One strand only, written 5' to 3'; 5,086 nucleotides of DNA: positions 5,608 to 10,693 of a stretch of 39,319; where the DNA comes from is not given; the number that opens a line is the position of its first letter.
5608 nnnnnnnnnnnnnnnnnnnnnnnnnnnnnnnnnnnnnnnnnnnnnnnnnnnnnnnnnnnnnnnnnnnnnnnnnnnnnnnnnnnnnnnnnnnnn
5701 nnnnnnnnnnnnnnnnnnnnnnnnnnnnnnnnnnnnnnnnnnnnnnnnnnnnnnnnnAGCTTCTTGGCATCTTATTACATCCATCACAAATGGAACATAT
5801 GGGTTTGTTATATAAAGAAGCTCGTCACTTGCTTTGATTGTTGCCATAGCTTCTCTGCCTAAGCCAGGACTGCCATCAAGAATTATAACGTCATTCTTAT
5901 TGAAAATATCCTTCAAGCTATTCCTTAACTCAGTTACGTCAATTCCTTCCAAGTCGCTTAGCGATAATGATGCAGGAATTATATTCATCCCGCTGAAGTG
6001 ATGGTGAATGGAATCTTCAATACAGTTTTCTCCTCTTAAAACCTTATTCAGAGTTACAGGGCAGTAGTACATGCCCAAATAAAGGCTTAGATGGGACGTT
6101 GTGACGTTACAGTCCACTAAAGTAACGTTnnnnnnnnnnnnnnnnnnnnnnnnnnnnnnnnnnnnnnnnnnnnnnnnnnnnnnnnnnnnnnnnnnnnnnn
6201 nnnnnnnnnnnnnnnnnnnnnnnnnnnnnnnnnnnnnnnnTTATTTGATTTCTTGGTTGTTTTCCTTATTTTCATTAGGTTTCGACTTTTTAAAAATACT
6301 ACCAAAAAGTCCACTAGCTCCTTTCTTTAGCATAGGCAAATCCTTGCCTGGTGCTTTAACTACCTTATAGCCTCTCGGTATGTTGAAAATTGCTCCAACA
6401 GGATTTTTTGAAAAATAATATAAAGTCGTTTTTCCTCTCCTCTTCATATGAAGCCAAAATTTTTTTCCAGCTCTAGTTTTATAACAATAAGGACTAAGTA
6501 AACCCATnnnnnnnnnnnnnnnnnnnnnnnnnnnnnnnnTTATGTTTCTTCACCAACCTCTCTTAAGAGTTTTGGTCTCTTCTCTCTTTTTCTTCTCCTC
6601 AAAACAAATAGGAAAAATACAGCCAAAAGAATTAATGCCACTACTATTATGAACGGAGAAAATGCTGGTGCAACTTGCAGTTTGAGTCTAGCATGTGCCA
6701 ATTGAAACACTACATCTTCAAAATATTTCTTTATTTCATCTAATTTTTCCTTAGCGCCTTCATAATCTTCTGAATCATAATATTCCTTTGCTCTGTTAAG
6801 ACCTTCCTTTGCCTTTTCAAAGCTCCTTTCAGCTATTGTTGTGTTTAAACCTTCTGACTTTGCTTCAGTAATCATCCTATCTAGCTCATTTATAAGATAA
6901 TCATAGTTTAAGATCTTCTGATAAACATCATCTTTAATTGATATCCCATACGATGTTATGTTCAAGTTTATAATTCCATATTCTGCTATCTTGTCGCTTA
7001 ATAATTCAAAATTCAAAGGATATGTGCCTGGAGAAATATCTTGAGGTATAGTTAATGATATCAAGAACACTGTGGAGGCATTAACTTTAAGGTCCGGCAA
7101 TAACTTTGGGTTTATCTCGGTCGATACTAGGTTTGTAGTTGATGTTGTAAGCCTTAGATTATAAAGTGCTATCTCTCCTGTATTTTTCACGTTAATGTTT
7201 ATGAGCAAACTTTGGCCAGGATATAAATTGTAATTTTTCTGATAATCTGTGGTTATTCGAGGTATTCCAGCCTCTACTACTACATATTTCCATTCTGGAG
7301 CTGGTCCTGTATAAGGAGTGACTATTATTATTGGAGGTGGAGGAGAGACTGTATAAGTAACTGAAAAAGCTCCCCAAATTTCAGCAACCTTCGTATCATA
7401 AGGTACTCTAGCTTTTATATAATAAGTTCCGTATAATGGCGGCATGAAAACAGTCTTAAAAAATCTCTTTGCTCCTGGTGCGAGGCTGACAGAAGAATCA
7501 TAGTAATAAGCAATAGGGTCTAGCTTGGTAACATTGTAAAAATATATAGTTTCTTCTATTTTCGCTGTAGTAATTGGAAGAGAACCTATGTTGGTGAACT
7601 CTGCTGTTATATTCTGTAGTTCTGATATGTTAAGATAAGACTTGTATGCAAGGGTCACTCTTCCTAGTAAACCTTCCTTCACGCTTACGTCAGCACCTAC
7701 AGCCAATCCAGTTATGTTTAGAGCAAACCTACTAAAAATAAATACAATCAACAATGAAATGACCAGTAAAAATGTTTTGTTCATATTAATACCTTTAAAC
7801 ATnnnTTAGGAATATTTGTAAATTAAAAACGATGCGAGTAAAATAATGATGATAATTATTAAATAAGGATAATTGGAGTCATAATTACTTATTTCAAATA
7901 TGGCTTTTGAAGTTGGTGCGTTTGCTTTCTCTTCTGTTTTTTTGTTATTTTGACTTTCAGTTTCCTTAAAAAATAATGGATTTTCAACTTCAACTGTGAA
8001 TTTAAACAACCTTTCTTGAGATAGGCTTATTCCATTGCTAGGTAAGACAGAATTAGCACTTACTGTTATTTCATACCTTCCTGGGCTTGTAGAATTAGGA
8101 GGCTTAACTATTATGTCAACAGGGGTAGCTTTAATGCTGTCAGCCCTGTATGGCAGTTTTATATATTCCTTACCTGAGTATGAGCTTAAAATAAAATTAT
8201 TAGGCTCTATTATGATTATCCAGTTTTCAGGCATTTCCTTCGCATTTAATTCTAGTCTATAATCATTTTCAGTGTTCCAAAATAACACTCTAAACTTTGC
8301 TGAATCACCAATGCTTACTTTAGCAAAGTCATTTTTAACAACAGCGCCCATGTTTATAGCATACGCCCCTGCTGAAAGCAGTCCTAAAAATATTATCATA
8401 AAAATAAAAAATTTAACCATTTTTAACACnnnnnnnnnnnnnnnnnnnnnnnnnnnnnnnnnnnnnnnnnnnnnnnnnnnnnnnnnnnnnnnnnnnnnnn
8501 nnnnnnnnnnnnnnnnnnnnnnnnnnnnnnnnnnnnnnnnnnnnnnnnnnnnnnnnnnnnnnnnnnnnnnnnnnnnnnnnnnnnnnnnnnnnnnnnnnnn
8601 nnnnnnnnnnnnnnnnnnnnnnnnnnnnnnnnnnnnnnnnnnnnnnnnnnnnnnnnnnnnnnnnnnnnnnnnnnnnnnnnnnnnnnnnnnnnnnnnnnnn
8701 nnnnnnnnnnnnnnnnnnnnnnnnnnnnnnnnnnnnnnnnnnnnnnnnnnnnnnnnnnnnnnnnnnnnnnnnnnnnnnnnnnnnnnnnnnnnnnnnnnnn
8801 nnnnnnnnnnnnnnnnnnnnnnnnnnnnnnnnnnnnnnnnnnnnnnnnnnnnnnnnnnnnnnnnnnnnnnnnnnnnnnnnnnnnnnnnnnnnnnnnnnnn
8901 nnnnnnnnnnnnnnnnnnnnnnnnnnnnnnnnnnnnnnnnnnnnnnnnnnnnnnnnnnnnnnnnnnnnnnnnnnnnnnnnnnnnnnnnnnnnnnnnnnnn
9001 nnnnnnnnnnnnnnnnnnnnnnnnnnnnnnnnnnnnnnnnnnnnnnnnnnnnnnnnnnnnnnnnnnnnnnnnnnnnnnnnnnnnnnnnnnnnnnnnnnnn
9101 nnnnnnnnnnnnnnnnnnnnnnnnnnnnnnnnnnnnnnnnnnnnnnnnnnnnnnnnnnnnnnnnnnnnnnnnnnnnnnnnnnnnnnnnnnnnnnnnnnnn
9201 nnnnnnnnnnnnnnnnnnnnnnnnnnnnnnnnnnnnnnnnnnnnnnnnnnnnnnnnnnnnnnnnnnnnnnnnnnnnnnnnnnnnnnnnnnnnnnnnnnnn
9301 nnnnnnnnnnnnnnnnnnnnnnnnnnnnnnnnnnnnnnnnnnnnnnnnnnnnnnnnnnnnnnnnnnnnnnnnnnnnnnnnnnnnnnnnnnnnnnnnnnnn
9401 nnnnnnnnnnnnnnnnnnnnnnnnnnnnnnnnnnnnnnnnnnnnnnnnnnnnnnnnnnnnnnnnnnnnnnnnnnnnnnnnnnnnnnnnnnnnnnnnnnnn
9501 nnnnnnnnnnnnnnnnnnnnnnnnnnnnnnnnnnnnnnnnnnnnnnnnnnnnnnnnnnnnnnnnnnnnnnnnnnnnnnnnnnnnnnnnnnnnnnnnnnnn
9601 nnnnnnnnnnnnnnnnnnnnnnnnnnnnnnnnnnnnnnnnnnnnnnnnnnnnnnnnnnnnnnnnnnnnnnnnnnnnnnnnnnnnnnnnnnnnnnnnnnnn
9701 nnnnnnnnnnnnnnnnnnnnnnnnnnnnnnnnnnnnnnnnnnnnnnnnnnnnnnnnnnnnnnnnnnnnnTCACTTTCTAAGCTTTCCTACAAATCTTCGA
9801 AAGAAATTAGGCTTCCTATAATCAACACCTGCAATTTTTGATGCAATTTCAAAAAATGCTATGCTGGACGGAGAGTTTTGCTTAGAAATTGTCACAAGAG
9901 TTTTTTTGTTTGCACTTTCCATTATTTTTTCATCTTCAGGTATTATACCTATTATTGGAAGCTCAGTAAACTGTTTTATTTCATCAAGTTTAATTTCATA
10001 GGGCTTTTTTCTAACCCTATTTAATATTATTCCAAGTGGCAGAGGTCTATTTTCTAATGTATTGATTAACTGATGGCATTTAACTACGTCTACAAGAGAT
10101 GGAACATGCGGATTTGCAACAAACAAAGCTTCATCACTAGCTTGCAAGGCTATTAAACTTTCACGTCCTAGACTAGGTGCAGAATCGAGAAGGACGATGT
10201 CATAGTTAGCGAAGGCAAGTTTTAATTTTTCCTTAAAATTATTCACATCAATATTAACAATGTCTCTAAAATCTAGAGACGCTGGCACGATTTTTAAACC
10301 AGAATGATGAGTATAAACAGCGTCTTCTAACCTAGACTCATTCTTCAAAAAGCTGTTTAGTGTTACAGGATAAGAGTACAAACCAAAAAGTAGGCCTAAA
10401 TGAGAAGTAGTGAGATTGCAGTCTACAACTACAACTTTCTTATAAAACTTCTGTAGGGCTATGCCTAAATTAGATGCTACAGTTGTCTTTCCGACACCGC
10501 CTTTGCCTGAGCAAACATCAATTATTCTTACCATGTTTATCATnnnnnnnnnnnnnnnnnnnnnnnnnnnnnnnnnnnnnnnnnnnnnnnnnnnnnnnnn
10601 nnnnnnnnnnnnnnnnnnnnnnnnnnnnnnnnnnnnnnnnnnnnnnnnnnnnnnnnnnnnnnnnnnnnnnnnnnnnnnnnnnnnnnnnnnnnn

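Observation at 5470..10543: Two paralogous MinD/ParA ATPases both carry Asn at the catalytic Asp position and keep MTS-like tails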

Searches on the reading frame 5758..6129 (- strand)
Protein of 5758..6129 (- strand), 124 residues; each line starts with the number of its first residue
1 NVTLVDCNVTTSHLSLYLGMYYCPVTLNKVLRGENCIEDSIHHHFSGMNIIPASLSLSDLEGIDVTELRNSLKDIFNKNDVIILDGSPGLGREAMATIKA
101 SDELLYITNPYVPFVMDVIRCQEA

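Call 33: find_related_loci(query=A2, collection=genome_contigs, flank=7000)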
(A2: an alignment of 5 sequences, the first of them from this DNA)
Query A2 (124 aa) in genome_contigs; peptide patterns used: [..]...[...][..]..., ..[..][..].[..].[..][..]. (x = any residue, [..] = any of these).
290 stretches matched a pattern; 252 encode a relative of the query (tblastn E <= 1e-3); the best 80 are kept; 80 distinct loci.
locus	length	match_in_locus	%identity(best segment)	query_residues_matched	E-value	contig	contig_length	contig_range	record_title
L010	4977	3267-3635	75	1-123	5e-66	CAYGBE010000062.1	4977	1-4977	MAG TPA_asm: uncultured archaeon isolate ERP108616_co1_335 genome assembly, contig: k119_45023, whole genome shotgun seq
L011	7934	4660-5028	75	1-123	6e-66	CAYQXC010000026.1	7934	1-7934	MAG TPA_asm: uncultured archaeon isolate SRP214966_co2_186 genome assembly, contig: NODE_17019_length_7934_cov_4.890341,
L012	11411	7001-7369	75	1-123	3e-65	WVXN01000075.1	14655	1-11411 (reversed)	MAG: Candidatus Aenigmatarchaeota archaeon isolate CS1-C013 C_merged_R1_(paired)_contig_7260, whole genome shotgun seque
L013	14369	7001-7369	72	1-123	1e-64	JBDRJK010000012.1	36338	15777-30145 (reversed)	MAG: Candidatus Aenigmatarchaeota archaeon isolate MEGAHIT-group-1.649 k141_4767092, whole genome shotgun sequence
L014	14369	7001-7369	73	1-123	8e-65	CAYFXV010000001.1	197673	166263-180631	MAG TPA_asm: uncultured archaeon isolate ERP108616_co2_179 genome assembly, contig: NODE_15_length_197673_cov_27.985092,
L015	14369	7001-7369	74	1-123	1e-64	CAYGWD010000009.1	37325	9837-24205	MAG TPA_asm: uncultured archaeon isolate ERP119294_co1_153 genome assembly, contig: NODE_1173_length_37325_cov_13.914999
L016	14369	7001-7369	71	1-123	4e-64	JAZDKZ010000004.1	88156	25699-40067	MAG: Candidatus Aenigmatarchaeota archaeon isolate MEGAHIT-group-0.557 k141_14539995, whole genome shotgun sequence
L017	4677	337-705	72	1-123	1e-63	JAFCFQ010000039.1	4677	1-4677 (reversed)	MAG: Candidatus Aenigmatarchaeota archaeon isolate Meg22_1618_Bin_66 Meg22_1618_Bin_66_scaffold_31886, whole genome shot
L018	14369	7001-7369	69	1-123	8e-64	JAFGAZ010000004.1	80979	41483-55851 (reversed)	MAG: Candidatus Aenigmatarchaeota archaeon isolate Zod_Metabat.1000 k87_3635579, whole genome shotgun sequence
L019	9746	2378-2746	71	1-123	4e-61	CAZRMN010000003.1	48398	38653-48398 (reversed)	MAG TPA_asm: uncultured archaeon isolate binchicken_co6_549 genome assembly, contig: NODE_423_length_48398_cov_7.617214,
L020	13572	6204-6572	69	1-123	5e-59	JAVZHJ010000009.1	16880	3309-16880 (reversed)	MAG: Candidatus Aenigmatarchaeota archaeon isolate DRTY-6_201808_bins_83 DRTY-6_201808_bins_83_scaffold_9, whole genome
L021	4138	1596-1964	65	1-123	4e-59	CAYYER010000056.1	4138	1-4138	MAG TPA_asm: uncultured archaeon isolate binchicken_co184_616 genome assembly, contig: NODE_47264_length_4138_cov_9.0942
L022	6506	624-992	68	1-123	3e-59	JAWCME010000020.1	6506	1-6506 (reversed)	MAG: Candidatus Aenigmatarchaeota archaeon isolate JZ-2_201705_bins_269 JZ-2_201705_bins_269_scaffold_20, whole genome s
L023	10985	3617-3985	67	1-123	7e-58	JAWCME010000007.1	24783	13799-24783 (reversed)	MAG: Candidatus Aenigmatarchaeota archaeon isolate JZ-2_201705_bins_269 JZ-2_201705_bins_269_scaffold_7, whole genome sh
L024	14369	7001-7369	66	1-123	2e-57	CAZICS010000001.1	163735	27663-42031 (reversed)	MAG TPA_asm: uncultured archaeon isolate binchicken_co6_512 genome assembly, contig: NODE_15_length_163735_cov_17.669440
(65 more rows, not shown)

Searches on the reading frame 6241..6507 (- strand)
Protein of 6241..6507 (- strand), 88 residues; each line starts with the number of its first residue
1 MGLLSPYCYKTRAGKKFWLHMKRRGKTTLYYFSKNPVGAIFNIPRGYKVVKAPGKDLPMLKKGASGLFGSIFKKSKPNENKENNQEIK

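Call 5: search_protein_families(library=pfam, proteins=[window:6241-6507:-], max_evalue=0.01)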
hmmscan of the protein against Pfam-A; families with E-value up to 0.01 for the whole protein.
window:6241-6507:- (88 aa): 0 families

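Call 6: search_protein_families(library=ncbifam, proteins=[window:6241-6507:-], max_evalue=0.01)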
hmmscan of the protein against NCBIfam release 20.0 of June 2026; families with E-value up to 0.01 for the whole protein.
window:6241-6507:- (88 aa): 0 families

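Call 39: find_homologous_proteins(query=window:6241-6507:-, max_evalue=0.001)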
Query window:6241-6507:- (88 aa): 7 proteins with E <= 0.001 among 7 candidates.
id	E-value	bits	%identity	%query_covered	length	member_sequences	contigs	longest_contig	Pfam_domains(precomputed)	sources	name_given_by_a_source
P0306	3.8e-53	195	100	100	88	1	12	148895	-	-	-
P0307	2.3e-40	154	80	100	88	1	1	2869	-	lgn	-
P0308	1.8e-39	151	77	100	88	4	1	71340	-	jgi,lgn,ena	-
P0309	4.2e-38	147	77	100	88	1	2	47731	-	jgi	jgi:hypothetical protein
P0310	1.4e-33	133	69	100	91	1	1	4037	-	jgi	jgi:hypothetical protein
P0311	2.6e-31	125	70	98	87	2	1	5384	-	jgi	jgi:hypothetical protein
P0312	3.4e-25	106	57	100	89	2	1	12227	-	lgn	-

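Call 46: predict_structure(alignment_id=A3)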
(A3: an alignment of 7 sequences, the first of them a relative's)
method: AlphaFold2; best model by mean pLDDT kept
length: 88 residues; sequences in the alignment: 7
mean_pLDDT: 55.6   pTM: 0.33
mean pLDDT of the five models: 55.6, 51.9, 46.0, 45.8, 45.1
residues with pLDDT >= 90: 0; 70-90: 5; 50-70: 56; < 50: 27
segments of 3 or more residues with pLDDT < 50: 1-3, 65-71, 73-76, 78-88
pLDDT, mean of each block of 10 residues (from residue 1): 54 67 64 61 60 60 50 43 37
secondary structure, 60 per line:
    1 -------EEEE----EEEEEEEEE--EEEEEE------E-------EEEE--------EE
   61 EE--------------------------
elements in order: E8-11 E16-24 E27-32 E47-50 E59-62

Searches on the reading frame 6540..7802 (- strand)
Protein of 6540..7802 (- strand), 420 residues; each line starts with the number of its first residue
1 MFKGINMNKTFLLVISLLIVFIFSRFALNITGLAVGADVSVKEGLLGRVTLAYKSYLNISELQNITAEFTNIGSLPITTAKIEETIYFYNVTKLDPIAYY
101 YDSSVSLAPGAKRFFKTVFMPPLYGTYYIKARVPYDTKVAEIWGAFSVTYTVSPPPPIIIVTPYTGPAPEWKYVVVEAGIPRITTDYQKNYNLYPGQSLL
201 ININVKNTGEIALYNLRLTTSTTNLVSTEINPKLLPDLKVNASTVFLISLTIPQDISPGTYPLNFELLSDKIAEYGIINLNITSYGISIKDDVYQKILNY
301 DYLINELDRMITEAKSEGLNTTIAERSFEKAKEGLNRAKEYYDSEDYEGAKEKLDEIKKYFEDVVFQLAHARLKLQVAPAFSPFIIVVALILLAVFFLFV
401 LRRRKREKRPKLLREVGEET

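Call 5: search_protein_families(library=pfam, proteins=[window:6540-7802:-], max_evalue=0.01)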
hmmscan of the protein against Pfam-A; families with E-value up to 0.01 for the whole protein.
window:6540-7802:- (420 aa): 4 families
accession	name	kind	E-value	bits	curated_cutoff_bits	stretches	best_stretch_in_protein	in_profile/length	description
PF07705.17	CARDB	-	4.1e-05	24.2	22.7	0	187-263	9-79/101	CARDB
PF10633.15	NPCBM_assoc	-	9.7e-05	22.9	24.4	1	195-267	3-75/78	NPCBM-associated, NEW3 domain of alpha-galactosidase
PF14276.11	DUF4363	-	0.0013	19.2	27.5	1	324-363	7-46/107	Domain of unknown function (DUF4363)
PF23619.1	Ig_VWA7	-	0.0014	19.2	27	1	187-260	6-76/104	VWA7 Ig-like domain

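Call 6: search_protein_families(library=ncbifam, proteins=[window:6540-7802:-], max_evalue=0.01)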
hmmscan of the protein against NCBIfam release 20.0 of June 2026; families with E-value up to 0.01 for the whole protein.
window:6540-7802:- (420 aa): 1 family
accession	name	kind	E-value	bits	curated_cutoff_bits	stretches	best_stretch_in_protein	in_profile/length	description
TIGR03504.1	FimV_Cterm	subfamily_domain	0.0063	16.5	30.65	0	335-357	3-25/44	FimV/HubP family polar landmark protein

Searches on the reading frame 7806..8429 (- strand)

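Call 5: search_protein_families(library=pfam, proteins=[window:7806-8429:-], max_evalue=0.01)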
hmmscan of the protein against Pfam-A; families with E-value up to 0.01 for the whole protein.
window:7806-8429:- (207 aa): 0 families

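Call 6: search_protein_families(library=ncbifam, proteins=[window:7806-8429:-], max_evalue=0.01)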
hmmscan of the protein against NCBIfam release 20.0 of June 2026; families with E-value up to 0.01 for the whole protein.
window:7806-8429:- (207 aa): 1 family
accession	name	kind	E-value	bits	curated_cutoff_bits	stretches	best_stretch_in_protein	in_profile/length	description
TIGR04420.1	Sec_Non_Glob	hypoth_equivalog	0.0077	16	90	0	160-205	177-221/243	SRP-less Sec system protein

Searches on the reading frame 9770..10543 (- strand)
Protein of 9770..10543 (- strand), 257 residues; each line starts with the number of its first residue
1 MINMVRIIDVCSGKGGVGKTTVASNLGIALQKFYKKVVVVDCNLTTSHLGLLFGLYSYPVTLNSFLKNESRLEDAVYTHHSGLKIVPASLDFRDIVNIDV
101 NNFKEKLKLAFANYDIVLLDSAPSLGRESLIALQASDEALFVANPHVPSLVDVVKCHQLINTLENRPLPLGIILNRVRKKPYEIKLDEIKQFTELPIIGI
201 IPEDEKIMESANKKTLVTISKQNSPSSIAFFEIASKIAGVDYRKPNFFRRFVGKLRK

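Call 5: search_protein_families(library=pfam, proteins=[window:9770-10543:-], max_evalue=0.01)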
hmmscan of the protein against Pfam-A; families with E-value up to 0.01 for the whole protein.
window:9770-10543:- (257 aa): 8 families
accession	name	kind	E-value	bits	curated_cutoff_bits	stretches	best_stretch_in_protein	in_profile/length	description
PF13614.12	AAA_31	-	3.5e-20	73.1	27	1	6-164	2-168/177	AAA domain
PF01656.29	CbiA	-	7.9e-19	68.3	25.4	1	10-215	3-123/125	CobQ/CobB/MinD/ParA nucleotide binding domain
PF10609.15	ParA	-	4.1e-17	62.9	27.1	1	5-237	3-245/246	NUBPL iron-transfer P-loop NTPase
PF00142.24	Fer4_NifH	-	3e-11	43.7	25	1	12-239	6-246/271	4Fe-4S iron sulfur cluster binding proteins, NifH/frxC family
PF06564.18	CBP_BcsQ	-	2.8e-08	34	21.3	1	14-224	10-220/234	Cellulose biosynthesis protein BcsQ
PF02374.21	ArsA_ATPase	-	5.4e-07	29.6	24.3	1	10-40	5-35/305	Anion-transporting ATPase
PF13500.12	AAA_26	-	0.00013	22.3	27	1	169-209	159-196/198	AAA domain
PF09140.17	MipZ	-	0.00031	20.6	20.7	1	7-153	2-136/262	ATPase MipZ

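Call 6: search_protein_families(library=ncbifam, proteins=[window:9770-10543:-], max_evalue=0.01)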
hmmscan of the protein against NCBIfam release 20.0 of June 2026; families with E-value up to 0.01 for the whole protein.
window:9770-10543:- (257 aa): 31 families (the best 25 are shown)
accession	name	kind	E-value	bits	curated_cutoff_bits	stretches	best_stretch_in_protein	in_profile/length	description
TIGR01969.1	minD_arch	subfamily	1.2e-63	214.7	201.75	1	6-244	1-237/251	cell division ATPase MinD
TIGR01968.1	minD_bact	equivalog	8.3e-35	120.4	212.9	1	6-244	2-243/261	septum site-determining protein MinD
NF008079.0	PRK10818.1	equivalog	1.1e-18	67.5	508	1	4-240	1-249/270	septum site-determining protein MinD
NF041546.1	ParA_partition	equivalog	9.2e-16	58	180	2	7-43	1-37/203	ParA family partition ATPase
NF041136.1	MrpORP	equivalog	2e-15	57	450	1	6-239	6-250/365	iron-sulfur cluster carrier protein MrpORP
TIGR03371.1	cellulose_yhjQ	equivalog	1.2e-12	47.9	157.85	1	6-176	2-177/246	cellulose biosynthesis protein BcsQ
TIGR01007.1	eps_fam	subfamily_domain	8.2e-12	45.1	108.05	1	5-179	17-192/204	polysaccharide biosynthesis tyrosine autokinase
TIGR01281.1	DPOR_bchL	equivalog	7.5e-11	41.9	345.15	1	12-223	6-226/268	ferredoxin:protochlorophyllide reductase (ATP-dependent) iron-sulfur ATP-binding protein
NF033200.1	F430_CfbC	exception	7.4e-09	35.3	402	1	12-238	6-239/260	Ni-sirohydrochlorin a,c-diamide reductive cyclase ATP-dependent reductase subunit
NF041283.1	PrgP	equivalog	8.3e-09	35.2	400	1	6-135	3-145/297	ParA superfamily DNA segregation protein PrgP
TIGR03815.1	CpaE_hom_Actino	equivalog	1e-08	34.7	154.45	1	7-223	113-327/340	septum site-determining protein Ssd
TIGR01287.1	nifH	equivalog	2.1e-08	33.8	394.35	1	12-82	6-79/275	nitrogenase iron protein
TIGR03453.1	partition_RepA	equivalog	5.8e-08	32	348.45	1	5-161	104-279/387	plasmid partitioning protein RepA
TIGR03018.1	pepcterm_TyrKin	hypoth_equivalog_domain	1.3e-07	31.2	230.65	1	7-161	37-197/207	XrtA-associated tyrosine autokinase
NF008669.0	PRK11670.1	equivalog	3.4e-07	29.5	348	1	6-46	108-148/369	iron-sulfur cluster carrier protein ApbC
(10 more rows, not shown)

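Call 18: find_encoding_contigs(protein=window:9770-10543:-, flank=10000, max_places=3)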
Protein window:9770-10543:- (257 aa): no gene with exactly this product is on record in the collection.
